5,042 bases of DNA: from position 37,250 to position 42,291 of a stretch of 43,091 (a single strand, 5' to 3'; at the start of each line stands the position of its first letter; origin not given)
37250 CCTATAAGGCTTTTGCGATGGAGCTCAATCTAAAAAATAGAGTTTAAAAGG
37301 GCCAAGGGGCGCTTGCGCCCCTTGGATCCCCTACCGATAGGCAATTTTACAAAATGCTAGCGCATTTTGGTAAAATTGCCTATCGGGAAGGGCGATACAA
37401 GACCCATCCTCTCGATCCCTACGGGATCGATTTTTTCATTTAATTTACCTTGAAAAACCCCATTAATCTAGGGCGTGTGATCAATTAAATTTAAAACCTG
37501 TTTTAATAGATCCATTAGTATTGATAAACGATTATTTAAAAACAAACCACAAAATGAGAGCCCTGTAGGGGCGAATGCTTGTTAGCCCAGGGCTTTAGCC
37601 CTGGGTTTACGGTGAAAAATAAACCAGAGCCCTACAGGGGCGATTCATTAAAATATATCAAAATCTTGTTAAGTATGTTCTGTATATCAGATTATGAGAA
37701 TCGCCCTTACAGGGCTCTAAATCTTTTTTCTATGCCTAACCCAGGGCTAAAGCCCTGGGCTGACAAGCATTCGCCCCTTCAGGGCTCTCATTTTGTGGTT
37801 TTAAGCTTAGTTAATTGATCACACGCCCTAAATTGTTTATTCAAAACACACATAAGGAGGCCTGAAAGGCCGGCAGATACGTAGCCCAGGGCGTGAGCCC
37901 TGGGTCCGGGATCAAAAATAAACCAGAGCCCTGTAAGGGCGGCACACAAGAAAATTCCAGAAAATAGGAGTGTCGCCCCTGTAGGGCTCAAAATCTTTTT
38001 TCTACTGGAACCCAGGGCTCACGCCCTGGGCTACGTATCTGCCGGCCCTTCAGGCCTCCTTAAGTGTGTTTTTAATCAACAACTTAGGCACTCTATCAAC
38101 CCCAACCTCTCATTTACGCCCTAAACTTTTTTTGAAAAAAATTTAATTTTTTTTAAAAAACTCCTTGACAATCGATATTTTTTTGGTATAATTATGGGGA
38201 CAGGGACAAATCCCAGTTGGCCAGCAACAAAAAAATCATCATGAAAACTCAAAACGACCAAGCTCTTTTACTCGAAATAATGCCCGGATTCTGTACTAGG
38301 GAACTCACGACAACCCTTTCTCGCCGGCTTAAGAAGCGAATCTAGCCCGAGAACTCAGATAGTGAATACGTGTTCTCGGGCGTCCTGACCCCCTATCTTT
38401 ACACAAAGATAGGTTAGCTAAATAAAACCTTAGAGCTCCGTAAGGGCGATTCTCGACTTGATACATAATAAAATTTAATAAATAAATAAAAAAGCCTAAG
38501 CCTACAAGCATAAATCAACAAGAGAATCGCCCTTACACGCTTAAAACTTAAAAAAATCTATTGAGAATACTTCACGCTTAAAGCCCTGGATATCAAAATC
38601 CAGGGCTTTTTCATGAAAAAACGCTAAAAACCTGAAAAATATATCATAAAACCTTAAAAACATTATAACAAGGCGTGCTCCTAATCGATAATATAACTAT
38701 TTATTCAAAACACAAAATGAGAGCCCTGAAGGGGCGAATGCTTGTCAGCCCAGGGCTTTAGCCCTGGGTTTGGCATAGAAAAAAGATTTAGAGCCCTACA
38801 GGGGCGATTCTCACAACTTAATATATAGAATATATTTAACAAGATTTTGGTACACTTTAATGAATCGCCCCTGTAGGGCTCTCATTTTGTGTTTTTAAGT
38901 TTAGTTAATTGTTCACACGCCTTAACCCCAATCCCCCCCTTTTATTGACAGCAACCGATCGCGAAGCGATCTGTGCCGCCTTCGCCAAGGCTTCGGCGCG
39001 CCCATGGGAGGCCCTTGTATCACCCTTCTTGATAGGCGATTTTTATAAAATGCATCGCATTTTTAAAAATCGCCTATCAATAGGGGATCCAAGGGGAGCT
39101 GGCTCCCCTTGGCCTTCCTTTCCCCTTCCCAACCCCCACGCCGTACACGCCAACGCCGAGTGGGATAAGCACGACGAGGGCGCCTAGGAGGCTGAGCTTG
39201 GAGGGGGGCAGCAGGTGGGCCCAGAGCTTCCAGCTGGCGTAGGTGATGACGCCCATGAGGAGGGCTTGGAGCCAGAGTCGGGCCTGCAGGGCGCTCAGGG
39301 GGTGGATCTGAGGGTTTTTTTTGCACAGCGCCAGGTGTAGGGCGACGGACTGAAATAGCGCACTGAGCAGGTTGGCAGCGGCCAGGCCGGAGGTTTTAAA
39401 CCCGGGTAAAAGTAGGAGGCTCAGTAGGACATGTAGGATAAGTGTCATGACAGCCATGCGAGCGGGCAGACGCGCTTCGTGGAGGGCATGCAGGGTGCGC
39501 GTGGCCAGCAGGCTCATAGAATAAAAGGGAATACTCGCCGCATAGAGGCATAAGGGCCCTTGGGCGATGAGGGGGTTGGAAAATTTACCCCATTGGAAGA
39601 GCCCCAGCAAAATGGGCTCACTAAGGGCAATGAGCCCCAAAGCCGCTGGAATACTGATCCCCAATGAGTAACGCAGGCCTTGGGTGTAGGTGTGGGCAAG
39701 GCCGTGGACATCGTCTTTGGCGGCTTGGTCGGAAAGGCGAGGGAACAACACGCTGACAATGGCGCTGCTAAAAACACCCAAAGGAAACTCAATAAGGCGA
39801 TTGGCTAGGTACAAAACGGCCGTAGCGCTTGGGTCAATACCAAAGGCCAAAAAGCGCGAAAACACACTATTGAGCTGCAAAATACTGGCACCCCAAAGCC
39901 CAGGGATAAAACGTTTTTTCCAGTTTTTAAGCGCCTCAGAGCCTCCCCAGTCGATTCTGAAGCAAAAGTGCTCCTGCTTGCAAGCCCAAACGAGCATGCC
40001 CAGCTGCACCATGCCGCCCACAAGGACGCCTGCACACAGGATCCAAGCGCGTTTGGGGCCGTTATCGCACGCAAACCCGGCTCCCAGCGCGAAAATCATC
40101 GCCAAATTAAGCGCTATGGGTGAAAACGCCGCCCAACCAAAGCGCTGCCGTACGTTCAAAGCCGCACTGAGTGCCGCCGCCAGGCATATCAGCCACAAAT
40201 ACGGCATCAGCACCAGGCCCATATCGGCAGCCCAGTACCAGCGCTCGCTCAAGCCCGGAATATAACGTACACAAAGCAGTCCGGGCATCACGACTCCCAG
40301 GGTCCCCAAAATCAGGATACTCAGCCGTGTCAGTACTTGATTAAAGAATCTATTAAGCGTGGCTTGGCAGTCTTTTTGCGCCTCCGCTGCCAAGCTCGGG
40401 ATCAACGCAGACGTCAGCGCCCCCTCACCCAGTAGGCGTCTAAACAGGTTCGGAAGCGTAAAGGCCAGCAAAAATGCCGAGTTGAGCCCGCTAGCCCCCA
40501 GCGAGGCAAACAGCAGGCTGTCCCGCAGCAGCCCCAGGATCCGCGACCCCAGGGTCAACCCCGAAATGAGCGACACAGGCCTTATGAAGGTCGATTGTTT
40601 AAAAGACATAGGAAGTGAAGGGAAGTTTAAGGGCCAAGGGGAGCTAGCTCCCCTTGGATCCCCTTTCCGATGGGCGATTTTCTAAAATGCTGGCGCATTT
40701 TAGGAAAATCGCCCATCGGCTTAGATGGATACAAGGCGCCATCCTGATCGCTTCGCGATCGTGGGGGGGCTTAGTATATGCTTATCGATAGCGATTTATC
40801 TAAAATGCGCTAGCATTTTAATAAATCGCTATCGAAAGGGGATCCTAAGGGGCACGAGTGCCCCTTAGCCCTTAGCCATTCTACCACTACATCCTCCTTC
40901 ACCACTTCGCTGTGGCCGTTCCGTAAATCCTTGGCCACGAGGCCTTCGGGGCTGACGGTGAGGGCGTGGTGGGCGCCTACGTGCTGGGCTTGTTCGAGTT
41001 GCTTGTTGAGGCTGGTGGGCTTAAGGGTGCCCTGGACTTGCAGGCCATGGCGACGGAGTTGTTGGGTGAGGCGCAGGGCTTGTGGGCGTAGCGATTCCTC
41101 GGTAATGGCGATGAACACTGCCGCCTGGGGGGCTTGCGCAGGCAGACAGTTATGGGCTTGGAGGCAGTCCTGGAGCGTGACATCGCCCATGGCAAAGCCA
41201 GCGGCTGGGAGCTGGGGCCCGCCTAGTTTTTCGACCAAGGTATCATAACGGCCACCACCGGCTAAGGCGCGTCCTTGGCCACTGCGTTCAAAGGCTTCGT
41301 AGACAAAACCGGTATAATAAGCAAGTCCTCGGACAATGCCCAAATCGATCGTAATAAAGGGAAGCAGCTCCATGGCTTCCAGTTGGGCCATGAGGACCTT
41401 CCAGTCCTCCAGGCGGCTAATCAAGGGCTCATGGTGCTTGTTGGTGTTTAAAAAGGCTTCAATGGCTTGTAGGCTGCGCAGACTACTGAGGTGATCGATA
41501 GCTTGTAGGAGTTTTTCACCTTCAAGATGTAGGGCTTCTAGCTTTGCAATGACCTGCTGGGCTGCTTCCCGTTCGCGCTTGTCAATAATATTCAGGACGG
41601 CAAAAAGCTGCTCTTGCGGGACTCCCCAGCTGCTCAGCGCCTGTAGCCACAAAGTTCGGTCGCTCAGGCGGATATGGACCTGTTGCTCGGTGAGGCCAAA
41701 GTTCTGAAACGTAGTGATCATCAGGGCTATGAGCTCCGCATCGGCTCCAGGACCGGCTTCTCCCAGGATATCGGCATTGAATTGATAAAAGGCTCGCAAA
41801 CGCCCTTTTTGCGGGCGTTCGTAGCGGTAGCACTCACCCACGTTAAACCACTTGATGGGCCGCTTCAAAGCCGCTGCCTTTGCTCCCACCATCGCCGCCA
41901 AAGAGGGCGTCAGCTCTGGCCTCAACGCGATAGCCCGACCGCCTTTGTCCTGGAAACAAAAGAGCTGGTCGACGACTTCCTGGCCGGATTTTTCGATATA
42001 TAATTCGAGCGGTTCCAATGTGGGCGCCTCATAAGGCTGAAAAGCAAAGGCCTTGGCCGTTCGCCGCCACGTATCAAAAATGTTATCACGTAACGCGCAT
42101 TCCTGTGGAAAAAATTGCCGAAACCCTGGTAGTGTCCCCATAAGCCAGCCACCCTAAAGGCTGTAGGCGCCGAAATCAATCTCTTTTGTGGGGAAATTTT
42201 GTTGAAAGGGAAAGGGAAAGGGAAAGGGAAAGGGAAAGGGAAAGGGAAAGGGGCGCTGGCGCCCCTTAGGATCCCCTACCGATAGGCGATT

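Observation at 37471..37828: Nested foldback MITE with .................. terminal inverted repeats and TA flanks (IS630/Tc1-mariner-like), with no transposase in sight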

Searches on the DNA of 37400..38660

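Call 7: search_rna_families(source=window, start=37400, end=38200, threshold=evalue, max_evalue=1, show_alignments=6)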
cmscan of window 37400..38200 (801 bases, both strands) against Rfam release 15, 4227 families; matches with E-value up to 1: 8.
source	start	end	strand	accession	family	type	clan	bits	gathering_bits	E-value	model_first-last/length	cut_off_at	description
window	37858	37904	-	RF01687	Acido-Lenti-1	Gene; sRNA;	-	49.9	37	3.6e-10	1-46/46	no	Acido-Lenti-1 RNA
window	38011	38057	+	RF01687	Acido-Lenti-1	Gene; sRNA;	-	49.3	37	5e-10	1-46/46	no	Acido-Lenti-1 RNA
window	37740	37786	+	RF01687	Acido-Lenti-1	Gene; sRNA;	-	37.8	37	6.9e-07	1-46/46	no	Acido-Lenti-1 RNA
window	37559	37605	-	RF01687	Acido-Lenti-1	Gene; sRNA;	-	37.2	37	1e-06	1-46/46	no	Acido-Lenti-1 RNA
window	38004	38157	-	RF02376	antisense_SR1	Gene; sRNA;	-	19.8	45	0.18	1-210/210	no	SR1 sRNA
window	37732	37759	-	RF01687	Acido-Lenti-1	Gene; sRNA;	-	18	37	0.16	1-46/46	no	Acido-Lenti-1 RNA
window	37586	37613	+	RF01687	Acido-Lenti-1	Gene; sRNA;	-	17.6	37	0.22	1-46/46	no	Acido-Lenti-1 RNA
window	37625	37719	+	RF00695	MIR398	Gene; miRNA;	-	17.4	55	0.52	1-109/109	no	MIR398 microRNA precursor family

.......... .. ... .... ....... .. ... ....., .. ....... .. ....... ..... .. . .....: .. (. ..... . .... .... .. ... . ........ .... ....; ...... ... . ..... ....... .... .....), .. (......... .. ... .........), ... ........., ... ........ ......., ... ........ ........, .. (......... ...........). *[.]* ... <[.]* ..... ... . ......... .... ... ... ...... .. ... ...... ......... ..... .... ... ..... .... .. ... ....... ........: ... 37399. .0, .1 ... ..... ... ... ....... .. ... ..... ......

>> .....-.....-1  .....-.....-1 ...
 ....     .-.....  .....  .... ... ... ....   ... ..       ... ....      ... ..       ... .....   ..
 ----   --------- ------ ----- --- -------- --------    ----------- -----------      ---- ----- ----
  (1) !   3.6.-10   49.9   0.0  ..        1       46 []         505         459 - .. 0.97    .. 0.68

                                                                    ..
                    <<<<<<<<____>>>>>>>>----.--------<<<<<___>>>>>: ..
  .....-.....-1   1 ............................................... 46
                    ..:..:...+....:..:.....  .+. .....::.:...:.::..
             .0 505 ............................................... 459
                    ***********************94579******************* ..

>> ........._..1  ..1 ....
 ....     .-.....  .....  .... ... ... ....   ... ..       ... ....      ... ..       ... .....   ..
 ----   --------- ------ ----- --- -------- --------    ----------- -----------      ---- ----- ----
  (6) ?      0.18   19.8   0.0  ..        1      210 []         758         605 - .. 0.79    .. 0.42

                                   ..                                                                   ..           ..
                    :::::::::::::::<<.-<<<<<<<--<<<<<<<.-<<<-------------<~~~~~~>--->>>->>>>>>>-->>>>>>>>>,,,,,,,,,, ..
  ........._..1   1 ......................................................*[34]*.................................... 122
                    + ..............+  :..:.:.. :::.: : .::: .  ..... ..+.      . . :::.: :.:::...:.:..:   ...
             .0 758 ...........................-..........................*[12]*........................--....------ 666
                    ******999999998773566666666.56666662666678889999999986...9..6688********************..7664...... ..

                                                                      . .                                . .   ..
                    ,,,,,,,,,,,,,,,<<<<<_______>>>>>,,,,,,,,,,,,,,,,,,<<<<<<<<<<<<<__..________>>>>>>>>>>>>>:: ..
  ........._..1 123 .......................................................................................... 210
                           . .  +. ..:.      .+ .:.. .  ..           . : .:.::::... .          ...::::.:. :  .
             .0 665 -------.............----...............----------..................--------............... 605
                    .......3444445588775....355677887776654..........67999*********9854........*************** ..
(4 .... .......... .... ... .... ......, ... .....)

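Call 73: search_rna_families(source=window, start=38150, end=38660, threshold=evalue, max_evalue=1)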
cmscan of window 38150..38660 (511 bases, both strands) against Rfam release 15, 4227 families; matches with E-value up to 1: 6.
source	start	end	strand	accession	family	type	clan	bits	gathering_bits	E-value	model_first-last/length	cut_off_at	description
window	38430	38611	+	RF04184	BTnc060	Gene; sRNA;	-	28.1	228.9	0.02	1-213/213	no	Bacteroides sRNA BTnc060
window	38425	38549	-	RF04205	MIR2606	Gene; miRNA;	-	24.5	139.7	0.25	1-165/165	no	MIR2606 microRNA precursor family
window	38581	38608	+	RF04266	mir-9412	Gene; miRNA;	-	18.3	70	0.93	20-47/64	no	mir-9412 microRNA precursor family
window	38578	38612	+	RF04001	mir-7918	Gene; miRNA;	-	17.4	80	0.74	1-58/58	no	mir-7918 microRNA precursor family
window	38575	38660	-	RF00021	Spot_42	Gene; sRNA;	-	17.1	80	0.97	30-115/115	5'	Spot 42 RNA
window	38440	38536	-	RF04303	MIR162_2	Gene; miRNA;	CL00150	16.3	103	0.81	18-118/135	no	MIR162_2 microRNA precursor family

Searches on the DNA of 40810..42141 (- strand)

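Call 41: search_rna_families(sources=[L017, L033, L034, L001, L004, L023, L029], threshold=gathering)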
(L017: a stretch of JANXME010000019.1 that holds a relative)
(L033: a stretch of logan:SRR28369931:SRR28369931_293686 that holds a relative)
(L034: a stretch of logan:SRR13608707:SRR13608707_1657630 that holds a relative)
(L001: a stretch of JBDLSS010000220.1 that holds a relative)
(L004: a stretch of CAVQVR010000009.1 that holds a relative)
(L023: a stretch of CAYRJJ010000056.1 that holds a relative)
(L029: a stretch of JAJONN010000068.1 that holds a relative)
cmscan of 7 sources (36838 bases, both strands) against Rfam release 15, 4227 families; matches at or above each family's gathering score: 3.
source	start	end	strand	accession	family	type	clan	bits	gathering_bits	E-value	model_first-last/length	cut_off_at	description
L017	94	139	+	RF01687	Acido-Lenti-1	Gene; sRNA;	-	62.4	37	6.3e-12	1-46/46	no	Acido-Lenti-1 RNA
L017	212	258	-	RF01687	Acido-Lenti-1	Gene; sRNA;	-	42.3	37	1.9e-06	1-46/46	no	Acido-Lenti-1 RNA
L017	401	447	+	RF01687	Acido-Lenti-1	Gene; sRNA;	-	41.2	37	3.7e-06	1-46/46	no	Acido-Lenti-1 RNA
